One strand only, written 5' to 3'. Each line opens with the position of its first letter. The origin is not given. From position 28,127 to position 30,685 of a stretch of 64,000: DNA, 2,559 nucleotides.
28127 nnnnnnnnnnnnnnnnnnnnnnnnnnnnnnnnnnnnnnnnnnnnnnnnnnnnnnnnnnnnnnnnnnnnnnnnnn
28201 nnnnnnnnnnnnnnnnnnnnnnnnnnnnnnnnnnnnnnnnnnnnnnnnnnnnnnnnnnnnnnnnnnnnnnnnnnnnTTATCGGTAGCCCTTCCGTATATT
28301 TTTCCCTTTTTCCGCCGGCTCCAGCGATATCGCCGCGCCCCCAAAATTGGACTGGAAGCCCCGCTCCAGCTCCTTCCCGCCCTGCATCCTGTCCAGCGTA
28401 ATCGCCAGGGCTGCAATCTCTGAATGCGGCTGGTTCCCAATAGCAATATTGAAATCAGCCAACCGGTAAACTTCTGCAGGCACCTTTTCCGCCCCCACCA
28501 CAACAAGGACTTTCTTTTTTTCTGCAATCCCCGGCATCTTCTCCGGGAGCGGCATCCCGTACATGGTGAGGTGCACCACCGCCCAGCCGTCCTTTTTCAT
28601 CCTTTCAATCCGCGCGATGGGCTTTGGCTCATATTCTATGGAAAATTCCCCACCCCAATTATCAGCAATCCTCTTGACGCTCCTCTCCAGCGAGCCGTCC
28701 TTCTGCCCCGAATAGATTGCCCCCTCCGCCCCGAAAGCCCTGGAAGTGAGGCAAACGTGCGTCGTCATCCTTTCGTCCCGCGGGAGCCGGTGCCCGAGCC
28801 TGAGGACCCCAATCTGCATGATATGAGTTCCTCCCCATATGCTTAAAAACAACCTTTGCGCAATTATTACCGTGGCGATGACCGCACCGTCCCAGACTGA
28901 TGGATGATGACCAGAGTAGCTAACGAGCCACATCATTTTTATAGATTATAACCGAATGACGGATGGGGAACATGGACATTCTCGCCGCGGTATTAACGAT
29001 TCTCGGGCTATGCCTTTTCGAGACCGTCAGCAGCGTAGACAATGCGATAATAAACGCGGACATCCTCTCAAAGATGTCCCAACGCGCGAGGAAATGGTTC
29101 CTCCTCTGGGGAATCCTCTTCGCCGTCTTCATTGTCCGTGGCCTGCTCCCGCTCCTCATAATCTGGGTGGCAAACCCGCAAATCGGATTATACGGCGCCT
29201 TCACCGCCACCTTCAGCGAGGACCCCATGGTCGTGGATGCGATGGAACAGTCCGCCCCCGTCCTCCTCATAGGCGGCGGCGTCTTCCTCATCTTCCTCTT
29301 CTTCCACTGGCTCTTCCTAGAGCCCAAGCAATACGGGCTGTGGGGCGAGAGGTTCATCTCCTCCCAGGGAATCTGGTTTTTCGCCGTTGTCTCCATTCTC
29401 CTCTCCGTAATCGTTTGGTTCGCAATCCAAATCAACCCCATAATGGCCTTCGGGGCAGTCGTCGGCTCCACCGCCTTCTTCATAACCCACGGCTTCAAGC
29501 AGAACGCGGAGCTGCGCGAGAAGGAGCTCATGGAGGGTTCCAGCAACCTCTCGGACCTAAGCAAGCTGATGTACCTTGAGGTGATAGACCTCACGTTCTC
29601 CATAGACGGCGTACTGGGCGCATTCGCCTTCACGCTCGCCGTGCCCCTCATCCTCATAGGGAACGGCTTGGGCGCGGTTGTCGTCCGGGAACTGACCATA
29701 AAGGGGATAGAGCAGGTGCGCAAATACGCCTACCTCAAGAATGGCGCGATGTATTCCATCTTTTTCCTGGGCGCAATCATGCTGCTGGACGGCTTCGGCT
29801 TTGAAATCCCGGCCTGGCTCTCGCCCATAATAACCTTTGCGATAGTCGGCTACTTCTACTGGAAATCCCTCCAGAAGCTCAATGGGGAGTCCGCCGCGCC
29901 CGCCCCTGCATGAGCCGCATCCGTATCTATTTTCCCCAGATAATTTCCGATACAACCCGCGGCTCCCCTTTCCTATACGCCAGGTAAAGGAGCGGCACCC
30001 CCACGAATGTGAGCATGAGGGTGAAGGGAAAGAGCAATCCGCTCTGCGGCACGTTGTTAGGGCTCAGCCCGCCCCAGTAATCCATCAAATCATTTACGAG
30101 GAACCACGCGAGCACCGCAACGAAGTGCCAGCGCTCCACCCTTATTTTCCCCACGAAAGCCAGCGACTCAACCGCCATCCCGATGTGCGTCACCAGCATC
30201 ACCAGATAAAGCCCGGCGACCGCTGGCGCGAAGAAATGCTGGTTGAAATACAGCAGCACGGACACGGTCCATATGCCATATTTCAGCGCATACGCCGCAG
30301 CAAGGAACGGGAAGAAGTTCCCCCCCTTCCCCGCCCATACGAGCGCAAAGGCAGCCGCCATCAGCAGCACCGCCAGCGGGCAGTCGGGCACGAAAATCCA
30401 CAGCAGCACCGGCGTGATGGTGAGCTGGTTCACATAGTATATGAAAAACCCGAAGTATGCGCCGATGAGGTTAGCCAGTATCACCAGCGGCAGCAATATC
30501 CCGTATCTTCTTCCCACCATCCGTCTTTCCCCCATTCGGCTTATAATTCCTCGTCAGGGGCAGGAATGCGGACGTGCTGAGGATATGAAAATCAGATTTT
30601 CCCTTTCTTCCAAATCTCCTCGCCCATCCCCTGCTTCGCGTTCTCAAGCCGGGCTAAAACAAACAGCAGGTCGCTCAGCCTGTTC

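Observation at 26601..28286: Membrane-anchored archaeal protein built from ten tandem knottin-spaced (inhibitor-cystine-knot-like) modules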

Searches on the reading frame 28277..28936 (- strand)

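Call 28: search_protein_families(library=pfam, proteins=[window:28277-28936:-], max_evalue=0.001)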
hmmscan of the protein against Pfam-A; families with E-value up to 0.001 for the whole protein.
window:28277-28936:- (219 aa): 1 family
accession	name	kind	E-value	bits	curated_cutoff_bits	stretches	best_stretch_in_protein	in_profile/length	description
PF01994.21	Trm56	-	1.4e-41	141.6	25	1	94-214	1-118/119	tRNA ribose 2'-O-methyltransferase, aTrm56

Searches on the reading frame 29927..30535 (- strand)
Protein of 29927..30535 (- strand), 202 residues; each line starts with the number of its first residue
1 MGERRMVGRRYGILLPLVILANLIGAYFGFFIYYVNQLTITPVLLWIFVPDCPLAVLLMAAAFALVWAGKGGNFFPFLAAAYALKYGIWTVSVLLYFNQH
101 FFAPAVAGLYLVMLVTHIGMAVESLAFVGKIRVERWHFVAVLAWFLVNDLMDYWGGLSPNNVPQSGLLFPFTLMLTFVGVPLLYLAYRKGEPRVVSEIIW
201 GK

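Call 28: search_protein_families(library=pfam, proteins=[window:29927-30535:-], max_evalue=0.001)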
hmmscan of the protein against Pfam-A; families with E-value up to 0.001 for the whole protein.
window:29927-30535:- (202 aa): 1 family
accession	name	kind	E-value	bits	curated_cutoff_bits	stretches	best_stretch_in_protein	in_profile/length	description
PF07187.16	DUF1405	-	5.5e-33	114.7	25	1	25-179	1-156/160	Protein of unknown function (DUF1405)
